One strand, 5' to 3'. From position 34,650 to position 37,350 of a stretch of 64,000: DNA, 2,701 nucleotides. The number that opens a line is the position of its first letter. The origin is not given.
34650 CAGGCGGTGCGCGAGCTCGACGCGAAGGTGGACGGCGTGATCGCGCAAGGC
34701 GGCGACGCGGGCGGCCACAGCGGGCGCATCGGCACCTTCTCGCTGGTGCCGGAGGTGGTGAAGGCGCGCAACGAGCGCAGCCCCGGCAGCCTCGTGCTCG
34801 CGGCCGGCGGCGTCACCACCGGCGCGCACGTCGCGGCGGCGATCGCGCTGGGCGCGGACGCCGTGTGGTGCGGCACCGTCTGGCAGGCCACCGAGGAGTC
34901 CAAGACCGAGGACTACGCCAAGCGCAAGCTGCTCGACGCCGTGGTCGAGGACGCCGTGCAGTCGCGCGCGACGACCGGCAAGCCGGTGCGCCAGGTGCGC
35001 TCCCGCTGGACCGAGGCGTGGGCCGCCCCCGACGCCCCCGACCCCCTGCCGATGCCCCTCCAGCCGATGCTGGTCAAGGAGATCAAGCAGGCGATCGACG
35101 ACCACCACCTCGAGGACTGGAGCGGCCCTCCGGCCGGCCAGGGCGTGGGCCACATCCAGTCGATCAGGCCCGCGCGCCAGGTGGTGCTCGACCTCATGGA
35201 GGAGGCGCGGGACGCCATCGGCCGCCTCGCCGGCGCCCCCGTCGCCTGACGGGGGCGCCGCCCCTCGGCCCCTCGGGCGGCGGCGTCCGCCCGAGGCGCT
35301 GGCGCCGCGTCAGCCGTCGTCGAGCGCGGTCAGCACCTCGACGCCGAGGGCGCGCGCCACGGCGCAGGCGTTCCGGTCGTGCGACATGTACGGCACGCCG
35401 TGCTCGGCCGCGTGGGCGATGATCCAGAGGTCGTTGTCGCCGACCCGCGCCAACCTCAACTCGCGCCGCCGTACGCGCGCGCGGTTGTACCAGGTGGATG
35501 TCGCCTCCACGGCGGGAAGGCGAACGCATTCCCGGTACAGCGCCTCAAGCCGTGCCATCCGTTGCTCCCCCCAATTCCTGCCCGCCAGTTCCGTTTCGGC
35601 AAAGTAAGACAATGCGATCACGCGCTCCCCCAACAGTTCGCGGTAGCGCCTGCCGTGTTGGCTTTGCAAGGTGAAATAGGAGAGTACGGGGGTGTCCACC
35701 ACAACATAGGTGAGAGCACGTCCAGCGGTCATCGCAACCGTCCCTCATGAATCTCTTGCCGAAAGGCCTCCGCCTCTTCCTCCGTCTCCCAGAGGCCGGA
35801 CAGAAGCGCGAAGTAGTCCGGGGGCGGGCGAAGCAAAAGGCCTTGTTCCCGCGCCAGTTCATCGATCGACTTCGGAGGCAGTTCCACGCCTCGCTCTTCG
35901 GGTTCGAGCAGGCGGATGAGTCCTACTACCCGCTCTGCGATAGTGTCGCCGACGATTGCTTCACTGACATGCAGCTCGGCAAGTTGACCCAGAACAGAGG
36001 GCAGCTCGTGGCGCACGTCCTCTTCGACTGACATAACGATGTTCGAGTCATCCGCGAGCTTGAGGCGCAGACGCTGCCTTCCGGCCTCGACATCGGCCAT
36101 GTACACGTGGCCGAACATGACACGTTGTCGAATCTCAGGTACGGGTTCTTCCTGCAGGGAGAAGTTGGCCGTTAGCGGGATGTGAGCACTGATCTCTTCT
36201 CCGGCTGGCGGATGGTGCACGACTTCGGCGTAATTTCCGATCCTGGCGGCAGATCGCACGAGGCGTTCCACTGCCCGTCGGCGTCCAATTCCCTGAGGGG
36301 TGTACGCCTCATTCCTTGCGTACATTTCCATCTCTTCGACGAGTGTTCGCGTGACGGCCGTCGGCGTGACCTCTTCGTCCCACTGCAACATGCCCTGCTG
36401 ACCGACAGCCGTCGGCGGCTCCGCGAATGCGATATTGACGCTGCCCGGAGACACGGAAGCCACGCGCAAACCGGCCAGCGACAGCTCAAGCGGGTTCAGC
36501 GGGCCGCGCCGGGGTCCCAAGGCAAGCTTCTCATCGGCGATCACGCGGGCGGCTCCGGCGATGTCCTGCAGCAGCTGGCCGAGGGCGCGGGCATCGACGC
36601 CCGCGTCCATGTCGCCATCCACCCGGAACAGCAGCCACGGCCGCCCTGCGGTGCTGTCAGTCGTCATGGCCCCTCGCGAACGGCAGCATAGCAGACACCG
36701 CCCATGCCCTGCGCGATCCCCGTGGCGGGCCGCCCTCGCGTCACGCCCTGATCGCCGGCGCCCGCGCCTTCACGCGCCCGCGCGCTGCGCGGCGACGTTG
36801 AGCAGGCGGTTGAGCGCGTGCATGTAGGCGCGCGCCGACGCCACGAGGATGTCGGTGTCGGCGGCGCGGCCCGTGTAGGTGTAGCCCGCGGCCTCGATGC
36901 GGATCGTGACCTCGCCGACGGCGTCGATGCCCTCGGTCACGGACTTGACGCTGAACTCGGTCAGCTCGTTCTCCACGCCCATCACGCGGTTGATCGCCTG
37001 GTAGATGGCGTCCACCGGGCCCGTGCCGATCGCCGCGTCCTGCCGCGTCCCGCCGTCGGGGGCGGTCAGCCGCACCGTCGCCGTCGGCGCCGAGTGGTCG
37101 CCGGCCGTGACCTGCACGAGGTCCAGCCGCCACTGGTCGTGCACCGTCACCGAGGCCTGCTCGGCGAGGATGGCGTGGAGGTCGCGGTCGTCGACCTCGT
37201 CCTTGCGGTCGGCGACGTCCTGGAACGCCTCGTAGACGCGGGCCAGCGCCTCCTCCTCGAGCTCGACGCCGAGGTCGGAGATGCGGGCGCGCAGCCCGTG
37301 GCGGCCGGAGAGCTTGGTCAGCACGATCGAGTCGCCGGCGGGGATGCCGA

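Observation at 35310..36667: PIN-domain toxin translationally coupled to an unusually large (312 aa) upstream partner of unknown fold, in a lower-GC patch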

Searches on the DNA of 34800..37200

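Call 99: search_rna_families(source=window, start=34800, end=37200, threshold=evalue, max_evalue=1)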
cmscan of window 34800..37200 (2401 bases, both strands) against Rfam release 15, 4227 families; matches with E-value up to 1: 0.
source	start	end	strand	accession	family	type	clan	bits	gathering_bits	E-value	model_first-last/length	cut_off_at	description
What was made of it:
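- Tried and rejected: Rfam found nothing in 34800-37200 (call 99).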

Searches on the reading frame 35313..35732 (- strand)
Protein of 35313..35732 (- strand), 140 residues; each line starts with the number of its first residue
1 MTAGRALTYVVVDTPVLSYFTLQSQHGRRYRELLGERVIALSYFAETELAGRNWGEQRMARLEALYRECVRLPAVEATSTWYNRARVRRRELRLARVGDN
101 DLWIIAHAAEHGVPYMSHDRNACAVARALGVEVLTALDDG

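Call 4: search_protein_families(library=pfam, proteins=[window:35313-35732:-], max_evalue=1)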
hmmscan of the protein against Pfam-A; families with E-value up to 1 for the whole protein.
window:35313-35732:- (140 aa): 2 families
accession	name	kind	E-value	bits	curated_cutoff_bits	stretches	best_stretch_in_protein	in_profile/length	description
PF01850.27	PIN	-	4.3e-09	37.5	23.6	1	10-127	1-119/120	PIN domain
PF11453.13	DUF2950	-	0.12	11.9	20.2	1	71-108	83-120/274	Protein of unknown function (DUF2950)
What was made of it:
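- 35310..35732 (-): Gene for the 140-aa PIN-domain (VapC-like) toxin. PF01850 E 4.3e-9 (call 4).
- On VapBC-type type II toxin-antitoxin module: PF01850 scores E 4.3e-9, 37.5 bits against a cut-off of 23.6 (call 4).
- Checked: The 140-aa protein scores PF01850 at E 4.3e-9, 37.5 bits against a cut-off of 23.6 (call 4).
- Toxin: PF01850 hit above the gathering score (call 4).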

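Call 5: search_protein_families(library=ncbifam, proteins=[window:35313-35732:-], max_evalue=1)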
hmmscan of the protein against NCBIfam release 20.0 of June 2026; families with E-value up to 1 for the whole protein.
window:35313-35732:- (140 aa): 2 families
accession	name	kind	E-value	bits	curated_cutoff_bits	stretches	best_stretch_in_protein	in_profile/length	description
NF047959.1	TA_toxin_VapC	equivalog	0.0076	16.3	80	1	10-130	1-124/125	type II toxin-antitoxin system VapC family toxin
NF010335.0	PRK13764.1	equivalog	0.052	12.1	340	1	43-134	41-128/613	ATPase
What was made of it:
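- On VapBC-type type II toxin-antitoxin module: There is no Pfam or NCBIfam hit at E<=1 (calls 4, 5).
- On NCBIfam NF047959 (VapC family toxin, equivalog): The score is 16.3 bits, E 0.0076 (call 5).
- The PIN scores far below NCBIfam's VapC equivalog cut-off (16 against 80 bits, call 5).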

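Call 6: search_protein_families(library=padloc, proteins=[window:35313-35732:-], max_evalue=1)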
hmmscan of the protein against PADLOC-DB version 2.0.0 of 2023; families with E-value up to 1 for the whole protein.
window:35313-35732:- (140 aa): 0 families
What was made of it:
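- Neither protein hits any PADLOC model (call 6).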

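Call 26: search_protein_families(library=phrogs, proteins=[window:35313-35732:-], max_evalue=1)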
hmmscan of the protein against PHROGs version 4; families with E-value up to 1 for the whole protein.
window:35313-35732:- (140 aa): 0 families
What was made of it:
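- Tried and rejected: Searches of the 312-aa protein against Pfam, NCBIfam, PADLOC and PHROGs found nothing (calls 4-6, 26).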

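Call 51: search_solved_structures(query=window:35313-35732:-, max_evalue=1, show_alignments=2)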
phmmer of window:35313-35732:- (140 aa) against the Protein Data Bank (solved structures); distinct sequences matched with E-value up to 1: 2.
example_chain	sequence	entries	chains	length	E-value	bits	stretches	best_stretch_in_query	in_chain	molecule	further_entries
3dbo_B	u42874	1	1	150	7.8e-05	26.1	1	52-134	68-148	Uncharacterized protein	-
6nkl_A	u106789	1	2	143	0.24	14.9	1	13-119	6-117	Ribonuclease VapC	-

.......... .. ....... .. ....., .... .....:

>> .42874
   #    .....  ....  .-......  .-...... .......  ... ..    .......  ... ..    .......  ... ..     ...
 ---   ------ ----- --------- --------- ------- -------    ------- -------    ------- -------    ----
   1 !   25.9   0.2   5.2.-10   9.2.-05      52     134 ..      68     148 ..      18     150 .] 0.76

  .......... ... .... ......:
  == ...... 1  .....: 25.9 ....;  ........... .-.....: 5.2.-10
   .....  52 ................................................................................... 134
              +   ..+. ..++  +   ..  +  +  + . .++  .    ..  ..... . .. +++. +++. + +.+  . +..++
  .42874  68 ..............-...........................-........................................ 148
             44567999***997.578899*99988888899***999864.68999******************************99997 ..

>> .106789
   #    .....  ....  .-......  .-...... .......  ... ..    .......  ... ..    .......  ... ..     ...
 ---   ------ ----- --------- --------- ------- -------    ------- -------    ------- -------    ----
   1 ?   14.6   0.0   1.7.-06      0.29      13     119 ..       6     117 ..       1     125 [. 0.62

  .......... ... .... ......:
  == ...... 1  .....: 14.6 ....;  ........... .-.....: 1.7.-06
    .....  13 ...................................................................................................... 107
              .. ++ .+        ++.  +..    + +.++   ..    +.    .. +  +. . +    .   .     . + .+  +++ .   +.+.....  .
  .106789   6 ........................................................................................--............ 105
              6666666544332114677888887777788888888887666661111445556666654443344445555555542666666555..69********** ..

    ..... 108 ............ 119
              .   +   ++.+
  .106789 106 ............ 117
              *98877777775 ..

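Call 96: search_solved_structures(query=A7, max_evalue=0.01)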
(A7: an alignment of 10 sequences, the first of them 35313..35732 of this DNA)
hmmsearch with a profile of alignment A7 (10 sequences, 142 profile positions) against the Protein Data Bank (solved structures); distinct sequences matched with E-value up to 0.01: 1.
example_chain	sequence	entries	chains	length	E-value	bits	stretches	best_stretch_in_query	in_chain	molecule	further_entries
6nkl_A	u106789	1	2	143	9.5e-07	32.1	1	11-125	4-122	Ribonuclease VapC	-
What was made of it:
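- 35310..35732 (-): Nearest solved structures are VapC 6nkl (profile E 9.5e-7, call 96) and M. tuberculosis 3dbo_B (E 7.8e-5, call 51).
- On VapBC-type type II toxin-antitoxin module: The profile matches solved VapC 6nkl at E 9.5e-7 (call 96).
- The PIN profile matches solved VapC 6nkl at E 9.5e-7 (call 96).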

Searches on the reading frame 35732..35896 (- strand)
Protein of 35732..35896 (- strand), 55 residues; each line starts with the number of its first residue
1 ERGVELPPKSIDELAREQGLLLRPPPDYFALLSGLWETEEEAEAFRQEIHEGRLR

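Call 38: search_solved_structures(query=A4, max_evalue=10, show_alignments=3)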
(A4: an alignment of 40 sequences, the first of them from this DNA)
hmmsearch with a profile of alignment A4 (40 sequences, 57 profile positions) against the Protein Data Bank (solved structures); distinct sequences matched with E-value up to 10: 24.
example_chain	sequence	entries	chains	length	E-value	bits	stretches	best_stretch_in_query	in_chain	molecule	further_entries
1wwp_A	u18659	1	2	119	0.11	15.3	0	21-35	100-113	hypothetical protein TTHA0636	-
2ckl_B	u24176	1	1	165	0.34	13.8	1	22-49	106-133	UBIQUITIN LIGASE PROTEIN RING2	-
4jbc_A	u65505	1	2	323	0.59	13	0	33-50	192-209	designed serine hydrolase 3mmj_2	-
9fqr_It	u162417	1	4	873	0.72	12.7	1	11-43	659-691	Cilia and flagella associated protein 58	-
3mmj_A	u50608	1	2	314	0.74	12.7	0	33-50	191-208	Myo-inositol hexaphosphate phosphohydrolase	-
3moz_A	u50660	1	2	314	0.74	12.7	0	33-50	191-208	Myo-inositol hexaphosphate phosphohydrolase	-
1u24_A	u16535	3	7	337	0.82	12.5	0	33-50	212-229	myo-inositol hexaphosphate phosphohydrolase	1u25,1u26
3o3l_A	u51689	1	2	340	0.84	12.5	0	33-50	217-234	Myo-inositol hexaphosphate phosphohydrolase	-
2b4u_A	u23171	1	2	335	0.85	12.5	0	33-50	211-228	myo-inositol hexaphosphate phosphohydrolase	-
2psz_A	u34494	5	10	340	0.85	12.5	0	33-50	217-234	Myo-inositol hexaphosphate phosphohydrolase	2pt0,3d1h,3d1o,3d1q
2b4o_A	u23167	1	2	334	0.85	12.5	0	33-50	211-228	myo-inositol hexaphosphate phosphohydrolase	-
4wty_A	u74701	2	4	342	0.86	12.5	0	33-50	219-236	MYO-INOSITOL PHOSPHOHYDROLASE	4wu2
9pt7_A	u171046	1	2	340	0.87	12.4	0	33-50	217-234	Myo-inositol hexaphosphate phosphohydrolase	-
2b4p_A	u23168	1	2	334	0.91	12.4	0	33-50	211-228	myo-inositol hexaphosphate phosphohydrolase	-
9dby_L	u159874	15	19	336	0.92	12.4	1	22-49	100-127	E3 ubiquitin-protein ligase RING2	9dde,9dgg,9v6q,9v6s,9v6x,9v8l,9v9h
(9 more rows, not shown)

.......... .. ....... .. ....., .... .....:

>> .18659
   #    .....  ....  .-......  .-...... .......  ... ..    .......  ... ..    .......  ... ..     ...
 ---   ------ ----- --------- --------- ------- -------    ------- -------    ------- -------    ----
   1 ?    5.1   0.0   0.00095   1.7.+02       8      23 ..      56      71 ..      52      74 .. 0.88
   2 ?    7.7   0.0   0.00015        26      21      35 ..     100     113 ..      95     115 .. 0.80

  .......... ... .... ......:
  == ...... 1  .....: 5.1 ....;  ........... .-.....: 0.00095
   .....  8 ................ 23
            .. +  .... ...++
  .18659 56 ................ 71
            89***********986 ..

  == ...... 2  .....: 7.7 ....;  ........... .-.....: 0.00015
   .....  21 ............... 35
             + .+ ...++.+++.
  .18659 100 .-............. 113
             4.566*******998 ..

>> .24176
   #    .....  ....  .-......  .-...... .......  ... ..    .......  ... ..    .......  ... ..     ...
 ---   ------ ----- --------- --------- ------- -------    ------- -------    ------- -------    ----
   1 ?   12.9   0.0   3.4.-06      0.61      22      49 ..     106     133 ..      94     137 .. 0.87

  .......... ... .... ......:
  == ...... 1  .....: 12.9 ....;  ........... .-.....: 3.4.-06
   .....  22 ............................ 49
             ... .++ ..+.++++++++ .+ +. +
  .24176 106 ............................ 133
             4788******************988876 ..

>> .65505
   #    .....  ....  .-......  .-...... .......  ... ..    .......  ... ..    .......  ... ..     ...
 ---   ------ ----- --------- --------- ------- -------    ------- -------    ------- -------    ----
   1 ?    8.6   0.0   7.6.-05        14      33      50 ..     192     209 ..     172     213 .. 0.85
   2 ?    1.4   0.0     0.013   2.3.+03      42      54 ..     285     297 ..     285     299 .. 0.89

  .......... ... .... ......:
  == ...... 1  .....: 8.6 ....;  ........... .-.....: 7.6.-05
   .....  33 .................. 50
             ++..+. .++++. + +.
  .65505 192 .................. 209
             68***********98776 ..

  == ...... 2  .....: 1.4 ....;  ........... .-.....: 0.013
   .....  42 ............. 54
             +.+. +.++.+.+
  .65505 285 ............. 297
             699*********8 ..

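Call 40: find_homologous_proteins(query=A4, max_evalue=0.01)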
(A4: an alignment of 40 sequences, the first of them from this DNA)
Query A4 (40 sequences) (55 aa, profile of the alignment): 4 proteins with E <= 0.01 among 459 candidates.
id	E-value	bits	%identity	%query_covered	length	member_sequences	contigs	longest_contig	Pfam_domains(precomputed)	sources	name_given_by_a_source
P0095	6.9e-19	85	57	85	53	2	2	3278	-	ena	-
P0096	8.4e-14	69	51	71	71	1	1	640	-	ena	-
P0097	9.8e-13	65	43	73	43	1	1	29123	-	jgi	jgi:hypothetical protein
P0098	1.2e-11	62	49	85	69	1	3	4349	-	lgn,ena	-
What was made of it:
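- Tried and rejected: A search with the tail profile returned four short proteins (call 40).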

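Call 41: find_encoding_contigs(protein=P0098, flank=3000, max_places=3)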
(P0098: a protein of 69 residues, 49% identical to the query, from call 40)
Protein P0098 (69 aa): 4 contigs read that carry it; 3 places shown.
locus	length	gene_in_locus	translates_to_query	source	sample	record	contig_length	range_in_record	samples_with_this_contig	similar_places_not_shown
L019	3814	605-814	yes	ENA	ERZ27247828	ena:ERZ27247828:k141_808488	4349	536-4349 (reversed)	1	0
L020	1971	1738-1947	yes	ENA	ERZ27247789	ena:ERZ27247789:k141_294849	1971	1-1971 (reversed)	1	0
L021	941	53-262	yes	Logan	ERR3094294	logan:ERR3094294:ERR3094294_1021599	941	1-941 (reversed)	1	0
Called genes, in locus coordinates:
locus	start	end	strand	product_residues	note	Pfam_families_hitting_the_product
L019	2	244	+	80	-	?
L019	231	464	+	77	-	-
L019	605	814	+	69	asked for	-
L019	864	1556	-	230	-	PF10061:DUF2299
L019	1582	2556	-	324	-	-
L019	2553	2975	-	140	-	-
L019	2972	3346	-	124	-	PF13560:HTH_31 (weak), PF12844:HTH_19, PF01381:HTH_3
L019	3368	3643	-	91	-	-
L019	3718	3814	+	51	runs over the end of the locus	-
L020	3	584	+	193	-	?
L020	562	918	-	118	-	-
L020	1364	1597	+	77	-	-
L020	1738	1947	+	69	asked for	-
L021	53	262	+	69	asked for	-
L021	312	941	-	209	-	?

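Call 42: find_encoding_contigs(protein=P0097, flank=3000, max_places=2)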
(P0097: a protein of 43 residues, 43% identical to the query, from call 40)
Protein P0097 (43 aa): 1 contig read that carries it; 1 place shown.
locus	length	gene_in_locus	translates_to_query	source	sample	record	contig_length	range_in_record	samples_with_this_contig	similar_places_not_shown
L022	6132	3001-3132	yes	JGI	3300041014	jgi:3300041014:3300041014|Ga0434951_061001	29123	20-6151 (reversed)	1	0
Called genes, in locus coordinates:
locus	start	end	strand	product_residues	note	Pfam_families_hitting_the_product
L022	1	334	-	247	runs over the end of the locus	PF03009:GDPD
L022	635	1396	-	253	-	PF01163:RIO1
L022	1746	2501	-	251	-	-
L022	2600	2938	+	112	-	PF00070:Pyr_redox (weak), PF00890:FAD_binding_2, PF01134:GIDA (weak), PF01266:DAO, PF01494:FAD_binding_3 (weak), PF12831:FAD_oxidored, PF13450:NAD_binding_8, PF01593:Amino_oxidase, +3 more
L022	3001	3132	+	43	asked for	-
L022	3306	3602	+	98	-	-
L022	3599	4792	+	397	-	PF02515:CoA_transf_3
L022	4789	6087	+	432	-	PF02515:CoA_transf_3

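Call 43: find_encoding_contigs(protein=P0095, flank=3000, max_places=2)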
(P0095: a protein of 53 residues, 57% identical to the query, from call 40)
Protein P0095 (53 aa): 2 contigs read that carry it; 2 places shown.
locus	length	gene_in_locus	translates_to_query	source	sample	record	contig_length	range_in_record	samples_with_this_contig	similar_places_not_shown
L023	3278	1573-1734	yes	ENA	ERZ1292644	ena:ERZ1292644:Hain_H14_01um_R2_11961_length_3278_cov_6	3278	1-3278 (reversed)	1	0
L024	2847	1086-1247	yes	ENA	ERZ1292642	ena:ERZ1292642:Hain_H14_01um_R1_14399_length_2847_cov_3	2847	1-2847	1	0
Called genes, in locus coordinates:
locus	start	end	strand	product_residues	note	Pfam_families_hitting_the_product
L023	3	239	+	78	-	?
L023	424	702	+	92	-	-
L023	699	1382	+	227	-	-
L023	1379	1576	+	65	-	-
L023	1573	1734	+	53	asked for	-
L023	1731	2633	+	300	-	PF00145:DNA_methylase (weak)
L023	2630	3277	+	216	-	?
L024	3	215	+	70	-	?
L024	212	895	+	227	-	-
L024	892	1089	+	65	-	-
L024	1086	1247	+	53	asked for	-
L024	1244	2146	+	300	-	PF00145:DNA_methylase (weak)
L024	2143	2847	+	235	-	?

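Call 53: search_protein_families(library=phrogs, proteins=[L023:424-702:+, L023:699-1382:+, L023:1379-1576:+, L023:1731-2633:+, L023:2630-3277:+], max_evalue=0.01)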
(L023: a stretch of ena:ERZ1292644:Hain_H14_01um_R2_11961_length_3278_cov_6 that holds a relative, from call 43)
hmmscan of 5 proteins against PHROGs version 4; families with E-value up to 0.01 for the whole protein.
L023:424-702:+ (92 aa): 0 families

L023:699-1382:+ (227 aa): 0 families

L023:1379-1576:+ (65 aa): 0 families

L023:1731-2633:+ (300 aa): 2 families
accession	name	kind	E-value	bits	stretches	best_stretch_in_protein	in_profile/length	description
phrog_363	-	other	5.4e-10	39.9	1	7-132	58-209/327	DNA methyltransferase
phrog_116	-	other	1.4e-08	34.5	1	36-294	257-498/779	DNA methyltransferase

L023:2630-3277:+ (216 aa): 1 family
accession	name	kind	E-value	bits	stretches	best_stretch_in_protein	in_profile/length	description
phrog_67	-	other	1.3e-12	48.6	1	16-147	138-201/743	DNA methyltransferase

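Call 61: find_related_loci(query=A6, collection=metagenome_contigs, flank=3000)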
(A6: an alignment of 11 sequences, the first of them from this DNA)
Query A6 (55 aa) in metagenome_contigs; peptide patterns used: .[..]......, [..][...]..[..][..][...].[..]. (x = any residue, [..] = any of these).
600 stretches matched a pattern (row limit reached: there are more); 2 encode a relative of the query (tblastn E <= 1e-3); 2 distinct loci.
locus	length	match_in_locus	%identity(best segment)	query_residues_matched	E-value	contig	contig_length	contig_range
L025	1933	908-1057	47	3-53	1e-11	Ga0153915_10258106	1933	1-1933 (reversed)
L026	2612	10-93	46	26-53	7e-7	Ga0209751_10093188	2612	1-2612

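Call 62: find_related_loci(query=A6, collection=viral_contigs, flank=3000)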
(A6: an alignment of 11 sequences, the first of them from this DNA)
Query A6 (55 aa) in viral_contigs; peptide patterns used: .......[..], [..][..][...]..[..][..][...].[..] (x = any residue, [..] = any of these).
221 stretches matched a pattern, but none encodes a relative of the query by tblastn (E <= 1e-3).

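Call 87: search_protein_families(library=pfam, proteins=[L019:605-811:+], max_evalue=0.001)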
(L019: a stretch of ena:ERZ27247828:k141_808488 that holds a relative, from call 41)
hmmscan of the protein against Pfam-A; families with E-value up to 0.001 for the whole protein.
L019:605-811:+ (69 aa): 0 families
